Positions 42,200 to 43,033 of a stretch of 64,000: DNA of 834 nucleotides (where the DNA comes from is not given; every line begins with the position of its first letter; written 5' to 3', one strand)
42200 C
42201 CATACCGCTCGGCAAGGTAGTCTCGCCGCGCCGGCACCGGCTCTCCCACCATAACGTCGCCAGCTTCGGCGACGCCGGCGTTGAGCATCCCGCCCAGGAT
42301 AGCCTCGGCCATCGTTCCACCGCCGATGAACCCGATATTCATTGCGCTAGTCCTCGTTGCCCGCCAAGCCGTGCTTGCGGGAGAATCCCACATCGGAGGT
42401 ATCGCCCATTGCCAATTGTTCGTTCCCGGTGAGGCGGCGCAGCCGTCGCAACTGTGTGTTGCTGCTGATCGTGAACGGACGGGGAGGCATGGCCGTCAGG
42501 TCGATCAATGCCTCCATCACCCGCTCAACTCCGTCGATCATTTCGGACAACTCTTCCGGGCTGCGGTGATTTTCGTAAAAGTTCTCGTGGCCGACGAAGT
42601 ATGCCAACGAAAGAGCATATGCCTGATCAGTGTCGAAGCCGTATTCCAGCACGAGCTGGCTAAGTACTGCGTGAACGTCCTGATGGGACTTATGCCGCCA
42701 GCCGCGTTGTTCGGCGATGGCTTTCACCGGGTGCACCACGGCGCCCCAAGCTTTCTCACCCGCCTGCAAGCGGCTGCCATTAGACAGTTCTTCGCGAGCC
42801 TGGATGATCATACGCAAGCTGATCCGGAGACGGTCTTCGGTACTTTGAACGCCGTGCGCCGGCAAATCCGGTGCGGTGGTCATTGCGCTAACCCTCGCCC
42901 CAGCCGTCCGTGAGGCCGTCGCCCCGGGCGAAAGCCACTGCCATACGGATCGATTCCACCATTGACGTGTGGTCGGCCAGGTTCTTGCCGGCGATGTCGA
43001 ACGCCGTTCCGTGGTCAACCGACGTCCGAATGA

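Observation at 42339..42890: PaREP1-like copy B is a precise 541-bp cassette-like insertion between pdxA and proC, bracketed by an 11-bp direct repeat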

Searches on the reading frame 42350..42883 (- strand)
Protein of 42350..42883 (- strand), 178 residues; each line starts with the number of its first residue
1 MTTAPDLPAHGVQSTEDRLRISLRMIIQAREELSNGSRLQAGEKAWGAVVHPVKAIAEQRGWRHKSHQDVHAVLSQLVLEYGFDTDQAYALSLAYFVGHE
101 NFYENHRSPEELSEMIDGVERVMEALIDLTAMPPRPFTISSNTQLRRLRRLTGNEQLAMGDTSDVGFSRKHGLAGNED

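Call 4: search_protein_families(library=pfam, proteins=[window:42350-42883:-], max_evalue=0.01)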
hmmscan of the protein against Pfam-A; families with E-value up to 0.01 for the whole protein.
window:42350-42883:- (178 aa): 2 families
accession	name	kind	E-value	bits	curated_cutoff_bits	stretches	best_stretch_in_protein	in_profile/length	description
PF05942.16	PaREP1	-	2.7e-11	43.8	24.4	1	18-122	2-114/115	Archaeal PaREP1/PaREP8 family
PF05168.19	HEPN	-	0.00024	21.7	22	1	16-125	2-113/117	HEPN domain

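Call 7: find_homologous_proteins(query=window:42350-42883:-, max_evalue=0.001)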
Query window:42350-42883:- (178 aa): 381 proteins with E <= 0.001 among 460 candidates; the best 120 are listed.
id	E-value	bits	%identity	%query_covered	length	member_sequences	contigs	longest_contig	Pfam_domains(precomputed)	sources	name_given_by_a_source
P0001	8.0e-102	356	93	98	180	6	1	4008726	PF05942.17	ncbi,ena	-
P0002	1.2e-99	349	91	100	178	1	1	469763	PF05942.17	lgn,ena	-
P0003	6.8e-95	334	88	97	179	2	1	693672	PF05942.17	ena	-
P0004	2.3e-94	332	88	97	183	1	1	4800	PF05942.17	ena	-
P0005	5.2e-94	331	86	98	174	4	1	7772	PF05942.17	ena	-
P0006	1.0e-93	330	88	97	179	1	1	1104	PF05942.17,PF05168.20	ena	-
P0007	6.6e-93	327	87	96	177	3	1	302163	PF05942.17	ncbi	-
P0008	1.1e-92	326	87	97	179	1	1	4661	PF05942.17,PF05168.20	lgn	-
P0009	1.4e-92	326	87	98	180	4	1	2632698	PF05942.17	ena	-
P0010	1.7e-92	326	85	98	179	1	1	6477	PF05942.17,PF05168.20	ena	-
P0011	2.0e-92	326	87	97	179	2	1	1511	PF05942.17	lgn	-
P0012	2.1e-92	326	87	97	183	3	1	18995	PF05942.17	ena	-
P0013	7.1e-92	324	86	97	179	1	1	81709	PF05942.17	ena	-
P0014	7.4e-92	324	86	97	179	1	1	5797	PF05942.17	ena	-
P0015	7.8e-92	324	84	97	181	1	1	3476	PF05942.17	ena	-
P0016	1.8e-90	319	86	96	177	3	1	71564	PF05942.17,PF05168.20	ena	-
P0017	2.4e-90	319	84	97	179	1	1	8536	PF05942.17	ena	-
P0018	3.5e-90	318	85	98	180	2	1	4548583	PF05942.17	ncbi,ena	-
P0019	6.2e-90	318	86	94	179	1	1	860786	PF05942.17,PF05168.20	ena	-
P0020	1.5e-89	316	84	97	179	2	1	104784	PF05942.17,PF05168.20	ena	-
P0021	4.3e-89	315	83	98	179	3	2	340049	PF05942.17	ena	-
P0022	1.5e-88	313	85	98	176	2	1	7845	PF05942.17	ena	-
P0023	3.2e-87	309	85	94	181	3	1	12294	PF05942.17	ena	-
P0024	4.6e-87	308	83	97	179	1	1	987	PF05942.17,PF05168.20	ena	-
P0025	5.1e-87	308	80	97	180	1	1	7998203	PF05942.17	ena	-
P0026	1.2e-86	307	79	97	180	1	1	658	PF05942.17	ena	-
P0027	2.7e-86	306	83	97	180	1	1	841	PF05942.17,PF05168.20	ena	-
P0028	1.9e-85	303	79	98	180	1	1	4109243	PF05942.17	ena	-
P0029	2.5e-85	303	82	98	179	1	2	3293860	PF05942.17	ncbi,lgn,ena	-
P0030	5.5e-85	301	77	98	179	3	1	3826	PF05942.17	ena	-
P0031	5.7e-85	301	78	97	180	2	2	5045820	PF05942.17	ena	-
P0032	1.5e-84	300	76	98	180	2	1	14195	PF05942.17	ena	-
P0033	1.6e-84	300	81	97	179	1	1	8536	PF05942.17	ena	-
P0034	3.3e-84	299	83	96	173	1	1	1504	PF05942.17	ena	-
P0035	1.1e-83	297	76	97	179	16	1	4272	PF05942.17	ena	-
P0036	2.6e-83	296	77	97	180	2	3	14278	PF05942.17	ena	-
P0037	2.6e-83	296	78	97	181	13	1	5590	PF05942.17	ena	-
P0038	6.8e-83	295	76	97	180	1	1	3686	PF05942.17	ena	-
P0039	4.1e-82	292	79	94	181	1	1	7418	PF05942.17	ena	-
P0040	4.6e-82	292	74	100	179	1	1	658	PF05942.17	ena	-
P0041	4.7e-82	292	78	97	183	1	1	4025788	PF05942.17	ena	-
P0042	3.5e-81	289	75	98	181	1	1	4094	PF05942.17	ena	-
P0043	6.5e-81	288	74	100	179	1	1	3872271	PF05942.17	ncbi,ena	-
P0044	7.2e-81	288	77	97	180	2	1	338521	PF05942.17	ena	-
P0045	9.0e-81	288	73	100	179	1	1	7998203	PF05942.17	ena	-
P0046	4.0e-80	286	74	100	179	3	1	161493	PF05942.17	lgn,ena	-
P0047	6.7e-80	285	76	97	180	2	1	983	PF05942.17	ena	-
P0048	9.2e-80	284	76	97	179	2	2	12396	PF05942.17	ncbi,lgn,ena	-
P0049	9.5e-80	284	75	97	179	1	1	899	PF05942.17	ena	-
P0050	1.1e-79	284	75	97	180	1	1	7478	PF05942.17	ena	-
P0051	2.6e-79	283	75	97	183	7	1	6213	PF05942.17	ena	-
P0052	2.6e-79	283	73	97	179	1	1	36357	PF05942.17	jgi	-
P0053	4.3e-79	282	87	84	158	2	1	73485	PF05942.17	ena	-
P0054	3.2e-77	276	76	97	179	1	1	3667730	PF05942.17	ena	-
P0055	6.4e-75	269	71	97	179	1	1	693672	PF05942.17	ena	-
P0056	3.1e-74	266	73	97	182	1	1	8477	PF05942.17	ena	-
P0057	3.8e-74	266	71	100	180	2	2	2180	PF05942.17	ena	-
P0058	2.3e-72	260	71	97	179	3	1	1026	PF05942.17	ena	-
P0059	3.8e-72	260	72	97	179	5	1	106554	PF05942.17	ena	-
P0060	9.7e-72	258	71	96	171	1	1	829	PF05942.17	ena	-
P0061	3.5e-71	257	70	98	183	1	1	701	PF05942.17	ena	-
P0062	3.6e-71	256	71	97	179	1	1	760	PF05942.17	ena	-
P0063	5.5e-71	256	68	99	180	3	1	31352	PF05942.17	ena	-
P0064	8.6e-71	255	71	96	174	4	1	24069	PF05942.17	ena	-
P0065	1.2e-70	255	68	96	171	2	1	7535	PF05942.17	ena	-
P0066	3.4e-70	253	70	96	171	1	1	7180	PF05942.17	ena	-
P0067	7.3e-70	252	68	96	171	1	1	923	PF05942.17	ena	-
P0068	8.0e-70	252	71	96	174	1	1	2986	PF05942.17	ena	-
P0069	8.7e-70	252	70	96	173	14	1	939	PF05942.17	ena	-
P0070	9.1e-70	252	69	96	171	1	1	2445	PF05942.17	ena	-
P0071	1.2e-69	252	69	97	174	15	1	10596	PF05942.17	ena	-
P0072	1.2e-69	252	68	96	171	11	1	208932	PF05942.17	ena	-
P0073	1.6e-69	251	69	97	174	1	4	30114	PF05942.17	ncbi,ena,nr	ncbi:MAG: hypothetical protein OXI54_00740 [Chloroflexota bacterium]|nr:hypothetical protein [Chloro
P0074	1.8e-69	251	71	96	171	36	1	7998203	PF05942.17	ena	-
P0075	2.0e-69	251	70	96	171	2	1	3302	PF05942.17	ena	-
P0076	2.1e-69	251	66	99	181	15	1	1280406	PF05942.17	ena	-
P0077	2.3e-69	251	69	96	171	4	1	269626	PF05942.17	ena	-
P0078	3.0e-69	250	67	96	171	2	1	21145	PF05942.17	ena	-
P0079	3.0e-69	250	68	96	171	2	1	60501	PF05942.17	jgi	-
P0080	5.1e-69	250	69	96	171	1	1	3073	PF05942.17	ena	-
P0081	5.1e-69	249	69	97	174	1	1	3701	PF05942.17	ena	-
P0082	6.2e-69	249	69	97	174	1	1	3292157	PF05942.17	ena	-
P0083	8.0e-69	249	69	98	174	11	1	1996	PF05942.17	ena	-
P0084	8.0e-69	249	69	97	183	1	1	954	PF05942.17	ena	-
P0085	8.2e-69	249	68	97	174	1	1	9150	PF05942.17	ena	-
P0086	8.4e-69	249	69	97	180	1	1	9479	PF05942.17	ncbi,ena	-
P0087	8.7e-69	249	70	96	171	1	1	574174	PF05942.17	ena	-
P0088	9.3e-69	249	68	97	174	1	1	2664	PF05942.17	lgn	-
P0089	9.5e-69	249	68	98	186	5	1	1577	PF05942.17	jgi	jgi:hypothetical protein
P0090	1.1e-68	248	70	96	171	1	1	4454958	PF05942.17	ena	-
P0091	1.2e-68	248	70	96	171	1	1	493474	PF05942.17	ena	-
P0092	2.2e-68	247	69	96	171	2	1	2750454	PF05942.17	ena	-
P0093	3.0e-68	247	68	94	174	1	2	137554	PF05942.17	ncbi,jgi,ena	-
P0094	3.2e-68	247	68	96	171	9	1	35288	PF05942.17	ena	-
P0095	3.5e-68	247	68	99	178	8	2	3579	PF05942.17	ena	-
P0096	4.2e-68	247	69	96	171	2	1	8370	PF05942.17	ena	-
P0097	4.6e-68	246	69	100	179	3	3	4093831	PF05942.17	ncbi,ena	-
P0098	4.8e-68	246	70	96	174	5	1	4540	PF05942.17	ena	-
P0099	5.7e-68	246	69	96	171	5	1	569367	PF05942.17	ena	-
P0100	5.8e-68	246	67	96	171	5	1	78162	PF05942.17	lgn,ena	-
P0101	6.0e-68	246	68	96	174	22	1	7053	PF05942.17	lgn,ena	-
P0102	7.5e-68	246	69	96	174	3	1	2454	PF05942.17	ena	-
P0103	8.4e-68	246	69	96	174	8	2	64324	PF05942.17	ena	-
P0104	9.0e-68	245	68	96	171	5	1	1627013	PF05942.17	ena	-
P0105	9.3e-68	245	68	96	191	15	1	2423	PF05942.17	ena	-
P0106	1.1e-67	245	69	96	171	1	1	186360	PF05942.17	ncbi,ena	-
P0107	1.2e-67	245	68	96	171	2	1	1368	PF05942.17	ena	-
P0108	1.3e-67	245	69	96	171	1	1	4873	PF05942.17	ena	-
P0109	3.2e-67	244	68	96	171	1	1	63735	PF05942.17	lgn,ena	-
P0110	4.2e-67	243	70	96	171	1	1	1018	PF05942.17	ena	-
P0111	4.8e-67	243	67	98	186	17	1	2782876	PF05942.17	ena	-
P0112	5.7e-67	243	67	96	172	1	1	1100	PF05942.17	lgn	-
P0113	6.0e-67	243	70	96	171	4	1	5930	PF05942.17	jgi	-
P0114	7.1e-67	243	68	96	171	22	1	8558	PF05942.17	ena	-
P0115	1.1e-66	242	69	96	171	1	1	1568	PF05942.17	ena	-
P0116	1.1e-66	242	66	96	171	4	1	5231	PF05942.17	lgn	-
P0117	1.1e-66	242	66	96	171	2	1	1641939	PF05942.17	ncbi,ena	-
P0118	1.6e-66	241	67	96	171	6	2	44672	PF05942.17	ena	-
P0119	2.0e-66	241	67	96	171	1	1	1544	PF05942.17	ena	-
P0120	2.6e-66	241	69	96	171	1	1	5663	PF05942.17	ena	-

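Call 11: find_encoding_contigs(protein=P0001, flank=4000, max_places=4)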
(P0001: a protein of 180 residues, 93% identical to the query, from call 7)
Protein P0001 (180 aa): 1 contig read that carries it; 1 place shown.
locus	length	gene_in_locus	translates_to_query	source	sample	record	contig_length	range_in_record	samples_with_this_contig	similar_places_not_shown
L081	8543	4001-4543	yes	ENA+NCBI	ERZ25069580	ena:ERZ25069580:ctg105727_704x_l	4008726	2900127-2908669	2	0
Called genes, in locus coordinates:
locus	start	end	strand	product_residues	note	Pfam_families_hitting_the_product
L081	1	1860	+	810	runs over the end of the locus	PF00317:Ribonuc_red_lgN, PF02867:Ribonuc_red_lgC, PF12637:TSCPD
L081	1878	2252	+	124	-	-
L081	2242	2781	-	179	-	PF13274:SocA_Panacea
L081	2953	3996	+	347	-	PF04166:PdxA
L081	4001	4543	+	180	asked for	PF05942:PaREP1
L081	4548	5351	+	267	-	PF03807:F420_oxidored, PF14748:P5CR_dimer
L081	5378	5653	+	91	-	PF02325:CCB3_YggT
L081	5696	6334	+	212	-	PF06414:Zeta_toxin (weak), PF01591:6PF2K (faint), PF08433:KTI12, PF13238:AAA_18 (weak), PF13671:AAA_33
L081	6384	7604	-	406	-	PF10117:McrBC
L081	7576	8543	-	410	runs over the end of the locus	PF07728:AAA_5, PF13401:AAA_22 (weak), PF28529:McrB_lid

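Call 12: find_encoding_contigs(protein=P0002, flank=4000, max_places=4)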
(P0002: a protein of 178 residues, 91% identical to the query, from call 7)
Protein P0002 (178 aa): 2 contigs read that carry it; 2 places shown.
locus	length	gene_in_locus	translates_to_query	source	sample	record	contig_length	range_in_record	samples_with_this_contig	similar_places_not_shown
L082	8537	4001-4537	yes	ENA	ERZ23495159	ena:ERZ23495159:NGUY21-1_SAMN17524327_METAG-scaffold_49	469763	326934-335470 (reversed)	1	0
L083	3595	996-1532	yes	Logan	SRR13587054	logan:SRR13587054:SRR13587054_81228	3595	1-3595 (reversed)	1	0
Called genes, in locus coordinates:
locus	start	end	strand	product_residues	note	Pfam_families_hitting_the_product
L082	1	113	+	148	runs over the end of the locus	-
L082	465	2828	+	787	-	PF00317:Ribonuc_red_lgN, PF02867:Ribonuc_red_lgC, PF12637:TSCPD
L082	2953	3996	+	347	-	PF04166:PdxA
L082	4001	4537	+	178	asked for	PF05942:PaREP1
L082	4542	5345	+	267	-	PF03807:F420_oxidored, PF14748:P5CR_dimer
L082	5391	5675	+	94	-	PF02325:CCB3_YggT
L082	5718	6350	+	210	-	PF06414:Zeta_toxin (weak), PF01591:6PF2K (faint), PF08433:KTI12, PF13238:AAA_18 (weak), PF13671:AAA_33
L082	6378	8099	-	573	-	PF20473:MmeI_Mtase, PF20466:MmeI_TRD, PF20467:MmeI_C (weak)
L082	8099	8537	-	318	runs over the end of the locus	PF20464:MmeI_N (faint), PF20465:MmeI_hel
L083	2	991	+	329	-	?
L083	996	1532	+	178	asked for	PF05942:PaREP1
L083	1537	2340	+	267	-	PF03807:F420_oxidored, PF14748:P5CR_dimer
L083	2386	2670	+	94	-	PF02325:CCB3_YggT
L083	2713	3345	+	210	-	PF06414:Zeta_toxin (weak), PF01591:6PF2K (faint), PF08433:KTI12, PF13238:AAA_18 (weak), PF13671:AAA_33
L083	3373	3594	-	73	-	?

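Call 13: find_encoding_contigs(protein=P0003, flank=4000, max_places=4)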
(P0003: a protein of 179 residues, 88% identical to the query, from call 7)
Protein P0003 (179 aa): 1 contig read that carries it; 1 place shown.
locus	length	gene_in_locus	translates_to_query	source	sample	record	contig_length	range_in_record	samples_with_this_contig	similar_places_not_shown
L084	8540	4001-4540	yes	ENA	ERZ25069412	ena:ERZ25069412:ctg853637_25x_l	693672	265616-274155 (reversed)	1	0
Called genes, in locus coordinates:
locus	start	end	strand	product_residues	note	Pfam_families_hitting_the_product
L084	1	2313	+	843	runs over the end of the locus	PF00317:Ribonuc_red_lgN, PF02867:Ribonuc_red_lgC, PF12637:TSCPD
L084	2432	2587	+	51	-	-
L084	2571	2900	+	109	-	-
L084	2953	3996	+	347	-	PF04166:PdxA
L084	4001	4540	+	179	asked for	PF05942:PaREP1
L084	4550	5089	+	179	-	PF05942:PaREP1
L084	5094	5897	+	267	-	PF03807:F420_oxidored, PF14748:P5CR_dimer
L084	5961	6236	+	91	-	PF02325:CCB3_YggT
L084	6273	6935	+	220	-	PF08433:KTI12, PF13238:AAA_18 (weak), PF13671:AAA_33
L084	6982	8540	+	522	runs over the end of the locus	PF02789:Peptidase_M17_N, PF00883:Peptidase_M17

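Call 19: find_related_loci(query=A1, collection=metagenome_contigs, flank=3500)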
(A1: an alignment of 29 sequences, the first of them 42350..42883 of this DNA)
Query A1 (178 aa) in metagenome_contigs; peptide patterns used: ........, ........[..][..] (x = any residue, [..] = any of these).
117 stretches matched a pattern; 20 encode a relative of the query (tblastn E <= 1e-3); 20 distinct loci.
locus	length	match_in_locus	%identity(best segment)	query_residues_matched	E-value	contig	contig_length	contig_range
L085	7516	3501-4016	87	2-173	6e-100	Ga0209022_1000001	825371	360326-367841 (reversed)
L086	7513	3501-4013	65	1-172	2e-69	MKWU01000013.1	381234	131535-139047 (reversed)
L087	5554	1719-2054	34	16-129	1e-13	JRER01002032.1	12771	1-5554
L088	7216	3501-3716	43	33-104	3e-12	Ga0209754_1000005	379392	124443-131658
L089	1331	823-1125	36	25-126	7e-11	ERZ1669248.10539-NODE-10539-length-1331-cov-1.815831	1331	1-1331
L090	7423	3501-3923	31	6-147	2e-10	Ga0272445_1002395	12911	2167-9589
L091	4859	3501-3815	37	25-127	2e-10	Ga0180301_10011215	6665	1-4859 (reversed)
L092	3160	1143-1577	31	6-149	4e-10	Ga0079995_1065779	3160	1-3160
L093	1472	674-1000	32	16-126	3e-10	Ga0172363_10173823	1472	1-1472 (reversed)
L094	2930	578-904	30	19-129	4e-10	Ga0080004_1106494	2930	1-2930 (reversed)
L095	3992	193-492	32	28-129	1e-9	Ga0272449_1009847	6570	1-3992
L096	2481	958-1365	30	25-149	1e-8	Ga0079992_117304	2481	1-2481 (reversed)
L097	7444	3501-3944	28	6-149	6e-8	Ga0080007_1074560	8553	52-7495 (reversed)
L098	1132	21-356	33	13-126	2e-7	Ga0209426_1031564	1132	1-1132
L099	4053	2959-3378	28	21-149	3e-7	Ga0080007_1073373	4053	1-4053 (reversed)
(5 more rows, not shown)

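Call 20: find_encoding_contigs(protein=P0074, flank=4000, max_places=6)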
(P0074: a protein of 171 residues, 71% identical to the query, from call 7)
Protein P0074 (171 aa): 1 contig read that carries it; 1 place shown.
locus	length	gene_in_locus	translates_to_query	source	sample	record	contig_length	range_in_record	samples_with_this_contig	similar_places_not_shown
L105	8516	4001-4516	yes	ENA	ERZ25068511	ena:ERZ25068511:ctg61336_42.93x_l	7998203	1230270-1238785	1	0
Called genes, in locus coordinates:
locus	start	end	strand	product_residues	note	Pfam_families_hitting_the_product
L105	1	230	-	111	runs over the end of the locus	-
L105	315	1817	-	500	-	PF06808:DctM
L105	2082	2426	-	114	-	PF09585:Lin0512_fam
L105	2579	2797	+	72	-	PF00830:Ribosomal_L28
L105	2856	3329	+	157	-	PF05942:PaREP1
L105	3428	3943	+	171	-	PF05942:PaREP1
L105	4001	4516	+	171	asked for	PF05942:PaREP1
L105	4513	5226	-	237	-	PF00834:Ribul_P_3_epim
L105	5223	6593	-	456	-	PF00206:Lyase_1, PF14698:ASL_C2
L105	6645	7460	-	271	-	PF01261:AP_endonuc_2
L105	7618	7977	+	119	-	PF01329:Pterin_4a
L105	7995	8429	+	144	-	PF22398:DUF6978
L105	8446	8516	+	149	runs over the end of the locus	PF08861:DUF1828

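Call 25: find_encoding_contigs(protein=P0025, flank=3500, max_places=3)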
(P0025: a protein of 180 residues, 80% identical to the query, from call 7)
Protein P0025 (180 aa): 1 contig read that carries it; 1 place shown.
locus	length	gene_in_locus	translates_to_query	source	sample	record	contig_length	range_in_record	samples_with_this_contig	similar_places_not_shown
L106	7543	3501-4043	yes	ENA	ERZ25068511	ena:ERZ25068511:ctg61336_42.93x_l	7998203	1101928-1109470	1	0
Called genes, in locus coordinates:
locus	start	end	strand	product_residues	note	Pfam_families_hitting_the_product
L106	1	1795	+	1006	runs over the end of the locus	PF00317:Ribonuc_red_lgN, PF02867:Ribonuc_red_lgC, PF12637:TSCPD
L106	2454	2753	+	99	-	-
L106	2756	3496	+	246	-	PF04166:PdxA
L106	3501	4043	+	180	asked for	PF05942:PaREP1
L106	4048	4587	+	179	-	PF05942:PaREP1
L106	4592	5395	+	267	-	PF03807:F420_oxidored, PF14748:P5CR_dimer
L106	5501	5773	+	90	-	PF02325:CCB3_YggT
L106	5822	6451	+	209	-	PF08433:KTI12, PF13238:AAA_18 (weak), PF13671:AAA_33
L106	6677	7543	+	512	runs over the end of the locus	PF02789:Peptidase_M17_N, PF00883:Peptidase_M17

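Call 26: find_encoding_contigs(protein=P0043, flank=3500, max_places=3)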
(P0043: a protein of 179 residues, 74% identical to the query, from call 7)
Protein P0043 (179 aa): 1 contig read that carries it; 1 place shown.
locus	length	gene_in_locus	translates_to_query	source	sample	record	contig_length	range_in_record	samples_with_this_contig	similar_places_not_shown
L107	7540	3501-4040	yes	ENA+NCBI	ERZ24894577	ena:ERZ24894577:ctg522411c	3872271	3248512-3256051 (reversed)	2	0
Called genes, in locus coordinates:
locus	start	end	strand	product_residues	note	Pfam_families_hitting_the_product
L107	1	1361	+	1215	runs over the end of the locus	PF00317:Ribonuc_red_lgN, PF02867:Ribonuc_red_lgC, PF14890:Intein_splicing, PF14528:LAGLIDADG_3, PF12637:TSCPD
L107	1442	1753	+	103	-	-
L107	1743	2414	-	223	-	PF13274:SocA_Panacea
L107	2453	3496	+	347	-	PF04166:PdxA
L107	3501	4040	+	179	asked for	PF05942:PaREP1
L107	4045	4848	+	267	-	PF03807:F420_oxidored, PF14748:P5CR_dimer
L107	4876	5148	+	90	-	PF02325:CCB3_YggT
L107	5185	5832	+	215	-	PF08433:KTI12, PF13238:AAA_18, PF13671:AAA_33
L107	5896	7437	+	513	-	PF02789:Peptidase_M17_N, PF00883:Peptidase_M17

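Call 27: find_encoding_contigs(protein=P0028, flank=3500, max_places=3)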
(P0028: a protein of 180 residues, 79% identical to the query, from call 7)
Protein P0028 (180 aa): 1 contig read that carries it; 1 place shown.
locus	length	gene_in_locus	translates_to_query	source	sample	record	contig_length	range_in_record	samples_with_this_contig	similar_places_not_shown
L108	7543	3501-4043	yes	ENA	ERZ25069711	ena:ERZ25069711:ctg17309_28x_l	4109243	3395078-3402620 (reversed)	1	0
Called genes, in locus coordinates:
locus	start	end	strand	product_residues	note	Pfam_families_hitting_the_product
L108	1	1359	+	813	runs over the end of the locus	PF00317:Ribonuc_red_lgN, PF02867:Ribonuc_red_lgC, PF12637:TSCPD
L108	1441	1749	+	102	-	-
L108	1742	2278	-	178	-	PF13274:SocA_Panacea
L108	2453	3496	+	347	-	PF04166:PdxA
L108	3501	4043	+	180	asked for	PF05942:PaREP1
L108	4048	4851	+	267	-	PF03807:F420_oxidored, PF14748:P5CR_dimer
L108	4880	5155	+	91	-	PF02325:CCB3_YggT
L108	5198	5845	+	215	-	PF06414:Zeta_toxin (weak), PF01591:6PF2K (faint), PF08433:KTI12, PF13238:AAA_18 (weak), PF13671:AAA_33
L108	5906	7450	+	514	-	PF02789:Peptidase_M17_N, PF00883:Peptidase_M17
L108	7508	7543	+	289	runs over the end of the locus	PF17170:DUF5128 (faint), PF01436:NHL (weak)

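Call 28: find_encoding_contigs(protein=P0018, flank=3500, max_places=3)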
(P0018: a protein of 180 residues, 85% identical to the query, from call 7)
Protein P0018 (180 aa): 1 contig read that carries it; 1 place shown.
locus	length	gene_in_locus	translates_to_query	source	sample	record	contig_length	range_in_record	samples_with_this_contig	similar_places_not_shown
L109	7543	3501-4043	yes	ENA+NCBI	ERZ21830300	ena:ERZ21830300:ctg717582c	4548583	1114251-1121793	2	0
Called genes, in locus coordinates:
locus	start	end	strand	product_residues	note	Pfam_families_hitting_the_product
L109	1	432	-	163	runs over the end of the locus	PF01575:MaoC_dehydratas, PF13452:FAS1_DH_region (weak)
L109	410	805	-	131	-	-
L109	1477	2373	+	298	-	PF01135:PCMT, PF13489:Methyltransf_23, PF01209:Ubie_methyltran, PF05148:Methyltransf_8 (weak), PF13847:Methyltransf_31, PF08241:Methyltransf_11, PF08242:Methyltransf_12, PF13649:Methyltransf_25, +1 more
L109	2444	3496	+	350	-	PF04166:PdxA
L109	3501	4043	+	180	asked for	PF05942:PaREP1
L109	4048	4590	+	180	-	PF05942:PaREP1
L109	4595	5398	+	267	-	PF03807:F420_oxidored, PF14748:P5CR_dimer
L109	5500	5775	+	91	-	PF02325:CCB3_YggT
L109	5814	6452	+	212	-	PF08433:KTI12, PF13238:AAA_18 (weak), PF13671:AAA_33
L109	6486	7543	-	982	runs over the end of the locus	-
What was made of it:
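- On PaREP1/PaREP8 (PF05942, HEPN-T clade): Two copies occur at pdxA-proC in L084, L106 and L109, and three after rpmB in L105 (calls 13, 20, 25, 28).
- On Integron gene cassette: The relatives show the same kind of neighbours (calls 11-13, 25-28).
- Closest known: PaREP1/PaREP8 paralogue families of Pyrobaculum and other Crenarchaeota. Same: Tandem arrays of paralogues occur (calls 13, 20, 25, 28).
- No recombinase lies within about 10 kb in any of nine genomes (calls 4, 11-13, 25-28).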

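Call 34: search_solved_structures(query=A1, max_evalue=1, show_alignments=2)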
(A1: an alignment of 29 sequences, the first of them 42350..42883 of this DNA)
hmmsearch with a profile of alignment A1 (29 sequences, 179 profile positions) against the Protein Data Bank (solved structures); distinct sequences matched with E-value up to 1: 2.
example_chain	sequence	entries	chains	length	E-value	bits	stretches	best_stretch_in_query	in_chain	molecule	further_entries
2hsb_A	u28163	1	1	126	0.0097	18.9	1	13-110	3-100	Hypothetical UPF0332 protein AF0298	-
2m1i_A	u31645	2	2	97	0.39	13.6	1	14-44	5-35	Parvulin-like peptidyl-prolyl isomerase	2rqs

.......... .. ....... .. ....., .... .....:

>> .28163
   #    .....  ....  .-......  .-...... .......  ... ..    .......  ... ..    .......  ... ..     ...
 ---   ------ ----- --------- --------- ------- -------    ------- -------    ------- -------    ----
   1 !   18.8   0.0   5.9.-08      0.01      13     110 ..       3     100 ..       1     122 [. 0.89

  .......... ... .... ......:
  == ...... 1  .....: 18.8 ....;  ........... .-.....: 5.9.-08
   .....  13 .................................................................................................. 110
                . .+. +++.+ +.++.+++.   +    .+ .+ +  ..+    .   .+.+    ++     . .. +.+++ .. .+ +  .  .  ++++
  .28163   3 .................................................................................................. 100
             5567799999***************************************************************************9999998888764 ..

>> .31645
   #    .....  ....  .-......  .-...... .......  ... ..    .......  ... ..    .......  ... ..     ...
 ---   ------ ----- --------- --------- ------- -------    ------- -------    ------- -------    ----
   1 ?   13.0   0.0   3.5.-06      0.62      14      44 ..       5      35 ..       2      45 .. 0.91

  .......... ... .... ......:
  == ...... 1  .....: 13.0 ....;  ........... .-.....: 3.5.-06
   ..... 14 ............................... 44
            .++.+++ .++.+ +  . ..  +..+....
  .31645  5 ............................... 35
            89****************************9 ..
